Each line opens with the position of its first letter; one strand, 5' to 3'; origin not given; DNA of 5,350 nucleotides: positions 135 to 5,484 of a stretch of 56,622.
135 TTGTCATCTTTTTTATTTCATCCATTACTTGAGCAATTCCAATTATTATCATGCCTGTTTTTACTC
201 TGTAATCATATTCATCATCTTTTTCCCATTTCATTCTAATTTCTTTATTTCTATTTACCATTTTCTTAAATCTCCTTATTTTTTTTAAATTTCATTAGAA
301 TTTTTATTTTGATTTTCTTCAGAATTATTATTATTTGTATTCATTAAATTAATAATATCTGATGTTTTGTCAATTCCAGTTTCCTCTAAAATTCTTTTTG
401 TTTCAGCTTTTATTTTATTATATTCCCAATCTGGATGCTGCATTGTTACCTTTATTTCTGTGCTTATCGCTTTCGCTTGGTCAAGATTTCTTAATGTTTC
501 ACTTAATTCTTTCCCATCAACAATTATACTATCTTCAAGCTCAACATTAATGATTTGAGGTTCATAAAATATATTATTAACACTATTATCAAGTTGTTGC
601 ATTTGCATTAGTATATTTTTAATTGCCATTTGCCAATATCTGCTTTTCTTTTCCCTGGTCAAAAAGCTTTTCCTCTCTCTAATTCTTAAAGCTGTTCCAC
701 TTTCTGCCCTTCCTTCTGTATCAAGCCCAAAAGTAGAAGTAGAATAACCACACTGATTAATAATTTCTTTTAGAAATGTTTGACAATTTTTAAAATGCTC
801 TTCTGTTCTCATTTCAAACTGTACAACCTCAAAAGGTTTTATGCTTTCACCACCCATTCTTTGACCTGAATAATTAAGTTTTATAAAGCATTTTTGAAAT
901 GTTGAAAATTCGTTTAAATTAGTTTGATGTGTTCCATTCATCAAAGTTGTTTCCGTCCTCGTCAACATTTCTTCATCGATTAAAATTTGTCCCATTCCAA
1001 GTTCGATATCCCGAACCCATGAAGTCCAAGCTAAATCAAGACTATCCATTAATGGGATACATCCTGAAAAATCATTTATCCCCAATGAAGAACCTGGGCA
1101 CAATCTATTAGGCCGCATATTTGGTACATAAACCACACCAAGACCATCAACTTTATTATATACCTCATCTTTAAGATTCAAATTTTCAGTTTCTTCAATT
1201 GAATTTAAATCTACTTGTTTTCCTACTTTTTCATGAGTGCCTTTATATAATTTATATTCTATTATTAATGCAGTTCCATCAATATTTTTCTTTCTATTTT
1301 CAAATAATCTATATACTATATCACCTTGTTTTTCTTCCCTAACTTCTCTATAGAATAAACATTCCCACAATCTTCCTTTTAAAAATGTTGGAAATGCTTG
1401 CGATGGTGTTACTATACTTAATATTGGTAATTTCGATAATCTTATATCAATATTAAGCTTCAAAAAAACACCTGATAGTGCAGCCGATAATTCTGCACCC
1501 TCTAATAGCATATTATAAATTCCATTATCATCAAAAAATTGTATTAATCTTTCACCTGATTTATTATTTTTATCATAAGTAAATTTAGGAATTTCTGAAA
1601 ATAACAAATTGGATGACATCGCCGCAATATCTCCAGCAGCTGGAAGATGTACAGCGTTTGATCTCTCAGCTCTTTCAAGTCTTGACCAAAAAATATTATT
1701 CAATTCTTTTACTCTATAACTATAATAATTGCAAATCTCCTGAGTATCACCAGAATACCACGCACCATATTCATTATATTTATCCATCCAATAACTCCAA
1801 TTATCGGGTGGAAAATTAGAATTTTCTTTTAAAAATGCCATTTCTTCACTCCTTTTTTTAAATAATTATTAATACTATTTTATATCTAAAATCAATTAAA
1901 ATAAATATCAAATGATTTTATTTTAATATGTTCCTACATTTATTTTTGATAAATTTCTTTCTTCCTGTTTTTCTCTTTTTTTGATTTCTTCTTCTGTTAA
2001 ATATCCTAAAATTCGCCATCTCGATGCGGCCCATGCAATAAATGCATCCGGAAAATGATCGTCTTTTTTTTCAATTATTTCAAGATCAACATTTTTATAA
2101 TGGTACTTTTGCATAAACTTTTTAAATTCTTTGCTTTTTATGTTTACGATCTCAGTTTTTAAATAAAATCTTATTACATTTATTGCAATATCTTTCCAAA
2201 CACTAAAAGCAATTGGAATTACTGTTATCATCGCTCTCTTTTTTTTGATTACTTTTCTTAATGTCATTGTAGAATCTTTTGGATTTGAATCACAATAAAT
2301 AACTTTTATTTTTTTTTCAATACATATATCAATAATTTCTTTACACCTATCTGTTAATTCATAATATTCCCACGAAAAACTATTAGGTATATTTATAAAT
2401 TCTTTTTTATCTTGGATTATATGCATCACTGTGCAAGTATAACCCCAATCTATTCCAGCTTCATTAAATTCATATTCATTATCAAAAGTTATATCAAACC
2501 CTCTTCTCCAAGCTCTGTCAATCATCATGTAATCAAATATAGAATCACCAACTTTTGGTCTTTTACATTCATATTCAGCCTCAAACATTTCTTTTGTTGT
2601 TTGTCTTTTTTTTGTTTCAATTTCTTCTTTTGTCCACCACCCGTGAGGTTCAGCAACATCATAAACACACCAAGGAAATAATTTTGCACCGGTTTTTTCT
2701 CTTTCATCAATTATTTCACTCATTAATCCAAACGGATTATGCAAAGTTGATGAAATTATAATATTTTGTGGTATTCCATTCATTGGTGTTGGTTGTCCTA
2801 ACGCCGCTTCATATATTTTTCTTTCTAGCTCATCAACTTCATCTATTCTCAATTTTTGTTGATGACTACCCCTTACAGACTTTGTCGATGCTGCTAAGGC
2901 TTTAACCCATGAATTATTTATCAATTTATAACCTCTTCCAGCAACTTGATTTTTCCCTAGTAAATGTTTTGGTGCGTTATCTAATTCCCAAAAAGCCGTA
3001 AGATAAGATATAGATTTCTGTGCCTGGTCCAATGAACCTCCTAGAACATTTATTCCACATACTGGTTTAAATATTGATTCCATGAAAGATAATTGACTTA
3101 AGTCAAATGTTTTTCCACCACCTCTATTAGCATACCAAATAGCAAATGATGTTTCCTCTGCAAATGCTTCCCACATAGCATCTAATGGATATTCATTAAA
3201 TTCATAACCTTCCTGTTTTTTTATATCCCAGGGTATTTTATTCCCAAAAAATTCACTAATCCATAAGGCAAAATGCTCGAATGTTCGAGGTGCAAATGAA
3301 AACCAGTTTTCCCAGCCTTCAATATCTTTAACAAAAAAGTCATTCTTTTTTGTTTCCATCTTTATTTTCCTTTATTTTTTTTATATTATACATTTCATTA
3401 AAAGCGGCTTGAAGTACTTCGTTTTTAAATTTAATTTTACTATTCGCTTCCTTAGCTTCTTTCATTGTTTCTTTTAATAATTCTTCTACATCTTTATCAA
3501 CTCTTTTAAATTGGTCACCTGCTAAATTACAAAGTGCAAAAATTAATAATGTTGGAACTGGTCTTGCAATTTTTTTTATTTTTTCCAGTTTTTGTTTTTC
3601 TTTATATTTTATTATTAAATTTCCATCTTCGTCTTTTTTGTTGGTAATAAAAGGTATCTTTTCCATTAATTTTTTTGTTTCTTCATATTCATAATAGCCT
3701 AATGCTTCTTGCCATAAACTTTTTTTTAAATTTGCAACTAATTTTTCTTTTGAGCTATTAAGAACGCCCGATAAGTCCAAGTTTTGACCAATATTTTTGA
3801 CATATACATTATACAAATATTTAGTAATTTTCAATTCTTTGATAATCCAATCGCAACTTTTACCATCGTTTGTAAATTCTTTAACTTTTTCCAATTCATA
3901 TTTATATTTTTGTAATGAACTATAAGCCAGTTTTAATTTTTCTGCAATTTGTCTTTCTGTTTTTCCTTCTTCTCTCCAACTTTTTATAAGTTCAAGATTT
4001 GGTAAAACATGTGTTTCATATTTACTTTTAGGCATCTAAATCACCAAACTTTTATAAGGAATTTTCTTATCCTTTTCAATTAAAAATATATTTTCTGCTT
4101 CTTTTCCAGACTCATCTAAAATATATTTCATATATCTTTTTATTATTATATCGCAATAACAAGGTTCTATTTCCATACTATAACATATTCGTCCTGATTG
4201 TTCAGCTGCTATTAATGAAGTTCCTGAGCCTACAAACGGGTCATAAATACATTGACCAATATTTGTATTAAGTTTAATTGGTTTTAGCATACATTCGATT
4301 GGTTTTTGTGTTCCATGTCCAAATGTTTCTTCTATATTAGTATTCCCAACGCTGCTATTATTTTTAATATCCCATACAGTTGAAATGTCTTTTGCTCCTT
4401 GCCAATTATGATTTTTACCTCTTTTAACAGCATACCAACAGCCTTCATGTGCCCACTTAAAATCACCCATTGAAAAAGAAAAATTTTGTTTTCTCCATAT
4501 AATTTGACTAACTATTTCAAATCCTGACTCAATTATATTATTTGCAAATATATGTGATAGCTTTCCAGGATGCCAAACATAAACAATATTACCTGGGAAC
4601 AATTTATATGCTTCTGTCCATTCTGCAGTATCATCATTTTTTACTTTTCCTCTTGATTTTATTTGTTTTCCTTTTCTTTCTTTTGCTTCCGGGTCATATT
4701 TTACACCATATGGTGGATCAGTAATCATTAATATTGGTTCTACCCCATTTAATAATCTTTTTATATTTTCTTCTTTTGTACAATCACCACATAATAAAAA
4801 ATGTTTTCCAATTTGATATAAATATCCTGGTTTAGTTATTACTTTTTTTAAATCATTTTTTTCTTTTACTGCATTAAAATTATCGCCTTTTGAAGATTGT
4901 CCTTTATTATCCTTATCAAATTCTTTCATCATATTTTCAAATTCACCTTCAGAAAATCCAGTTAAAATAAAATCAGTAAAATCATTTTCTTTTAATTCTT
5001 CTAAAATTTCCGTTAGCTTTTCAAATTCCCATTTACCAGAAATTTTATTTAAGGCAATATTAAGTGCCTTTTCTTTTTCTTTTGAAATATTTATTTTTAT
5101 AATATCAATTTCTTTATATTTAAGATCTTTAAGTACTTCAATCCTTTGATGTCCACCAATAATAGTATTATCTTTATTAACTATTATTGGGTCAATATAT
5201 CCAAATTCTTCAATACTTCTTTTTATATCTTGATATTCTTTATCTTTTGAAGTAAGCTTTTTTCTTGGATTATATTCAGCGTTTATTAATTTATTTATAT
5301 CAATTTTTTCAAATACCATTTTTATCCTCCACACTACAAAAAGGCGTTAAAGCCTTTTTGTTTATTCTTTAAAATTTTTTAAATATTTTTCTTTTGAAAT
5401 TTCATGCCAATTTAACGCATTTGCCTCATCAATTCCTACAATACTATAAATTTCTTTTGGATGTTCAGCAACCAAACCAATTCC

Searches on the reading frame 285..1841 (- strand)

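Call 7: search_protein_families(library=phrogs, proteins=[window:285-1841:-], max_evalue=0.001)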
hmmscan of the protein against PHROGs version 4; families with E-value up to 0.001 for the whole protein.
window:285-1841:- (518 aa): 1 family
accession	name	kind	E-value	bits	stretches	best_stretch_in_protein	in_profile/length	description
phrog_533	-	head and packaging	4.5e-91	306.8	1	6-501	19-489/495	portal protein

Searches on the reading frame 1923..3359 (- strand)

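Call 7: search_protein_families(library=phrogs, proteins=[window:1923-3359:-], max_evalue=0.001)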
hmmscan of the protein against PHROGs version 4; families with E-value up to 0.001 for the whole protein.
window:1923-3359:- (478 aa): 2 families
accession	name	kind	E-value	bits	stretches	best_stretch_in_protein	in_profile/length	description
phrog_7579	-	head and packaging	1.9e-05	25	1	68-287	15-233/239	terminase large subunit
phrog_9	-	head and packaging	9.7e-05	22.4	1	80-219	233-374/812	terminase large subunit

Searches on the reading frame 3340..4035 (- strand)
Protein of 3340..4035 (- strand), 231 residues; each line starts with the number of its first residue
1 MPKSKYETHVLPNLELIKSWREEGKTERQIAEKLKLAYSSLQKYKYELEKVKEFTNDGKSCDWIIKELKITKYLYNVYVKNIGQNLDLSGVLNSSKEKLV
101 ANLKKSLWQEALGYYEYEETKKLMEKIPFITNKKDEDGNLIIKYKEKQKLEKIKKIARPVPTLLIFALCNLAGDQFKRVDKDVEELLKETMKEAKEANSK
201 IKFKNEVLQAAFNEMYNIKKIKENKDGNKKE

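Call 89: search_protein_families(library=phrogs, proteins=[window:3340-4035:-], max_evalue=0.001)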
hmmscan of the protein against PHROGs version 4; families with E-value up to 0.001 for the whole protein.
window:3340-4035:- (231 aa): 1 family
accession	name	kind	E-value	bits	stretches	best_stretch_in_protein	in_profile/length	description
phrog_309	-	head and packaging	7.1e-11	43.7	1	1-216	133-298/319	terminase small subunit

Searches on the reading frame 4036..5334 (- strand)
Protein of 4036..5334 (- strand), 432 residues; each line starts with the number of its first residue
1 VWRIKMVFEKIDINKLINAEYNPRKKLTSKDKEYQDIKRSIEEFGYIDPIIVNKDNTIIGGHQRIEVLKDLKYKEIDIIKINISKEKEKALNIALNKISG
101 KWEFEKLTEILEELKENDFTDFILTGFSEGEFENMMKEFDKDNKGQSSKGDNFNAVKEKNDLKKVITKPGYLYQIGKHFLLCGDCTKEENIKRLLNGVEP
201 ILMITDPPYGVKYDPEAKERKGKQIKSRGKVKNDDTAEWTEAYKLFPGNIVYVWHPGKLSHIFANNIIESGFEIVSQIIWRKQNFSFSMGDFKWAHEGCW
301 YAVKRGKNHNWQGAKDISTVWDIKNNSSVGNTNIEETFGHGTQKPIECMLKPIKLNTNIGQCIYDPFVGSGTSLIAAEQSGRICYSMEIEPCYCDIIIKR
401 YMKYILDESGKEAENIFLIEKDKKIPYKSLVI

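Call 7: search_protein_families(library=phrogs, proteins=[window:4036-5334:-], max_evalue=0.001)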
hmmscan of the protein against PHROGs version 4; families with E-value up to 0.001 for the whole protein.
window:4036-5334:- (432 aa): 30 families (the best 25 are shown)
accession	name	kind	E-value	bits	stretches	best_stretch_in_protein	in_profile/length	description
phrog_498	-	other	6.5e-118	395.9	1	6-406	33-425/633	DNA methyltransferase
phrog_620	-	DNA, RNA and nucleotide metabolism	2.1e-43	149.9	1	4-165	5-164/217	ParB-like partition protein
phrog_67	-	other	4e-26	93.3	1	77-412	56-354/743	DNA methyltransferase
phrog_23085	-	unknown function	4.1e-24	85.8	1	293-428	1-128/138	-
phrog_9353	-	unknown function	2.6e-23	84.1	1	9-160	12-162/245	-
phrog_8071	-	DNA, RNA and nucleotide metabolism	4.2e-23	83.2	1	5-225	4-219/389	ParB-like partition protein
phrog_15396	-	DNA, RNA and nucleotide metabolism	1e-17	65.9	1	10-148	6-143/258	ParB-like partition nuclease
phrog_723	-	DNA, RNA and nucleotide metabolism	3.4e-17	64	1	5-173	10-166/223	ParB-like partition protein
phrog_3008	-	other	3.5e-17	63.5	1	339-408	149-218/244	DNA methyltransferase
phrog_940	-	DNA, RNA and nucleotide metabolism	1.2e-16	61.9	1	7-162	5-161/388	nuclease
phrog_5475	-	unknown function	1.6e-12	48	1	6-123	1-112/458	-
phrog_930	-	DNA, RNA and nucleotide metabolism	1.6e-11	45.5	1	12-141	11-138/223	ParB-like partition protein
phrog_18056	-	DNA, RNA and nucleotide metabolism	4.2e-10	40.1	1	6-94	1-86/387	ParB-like partition nuclease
phrog_26387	-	DNA, RNA and nucleotide metabolism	1.9e-09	38.3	1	9-142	11-152/252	ParB-like partition nuclease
phrog_12047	-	DNA, RNA and nucleotide metabolism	2.2e-09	38.3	1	11-150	3-120/301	ParB-like partition nuclease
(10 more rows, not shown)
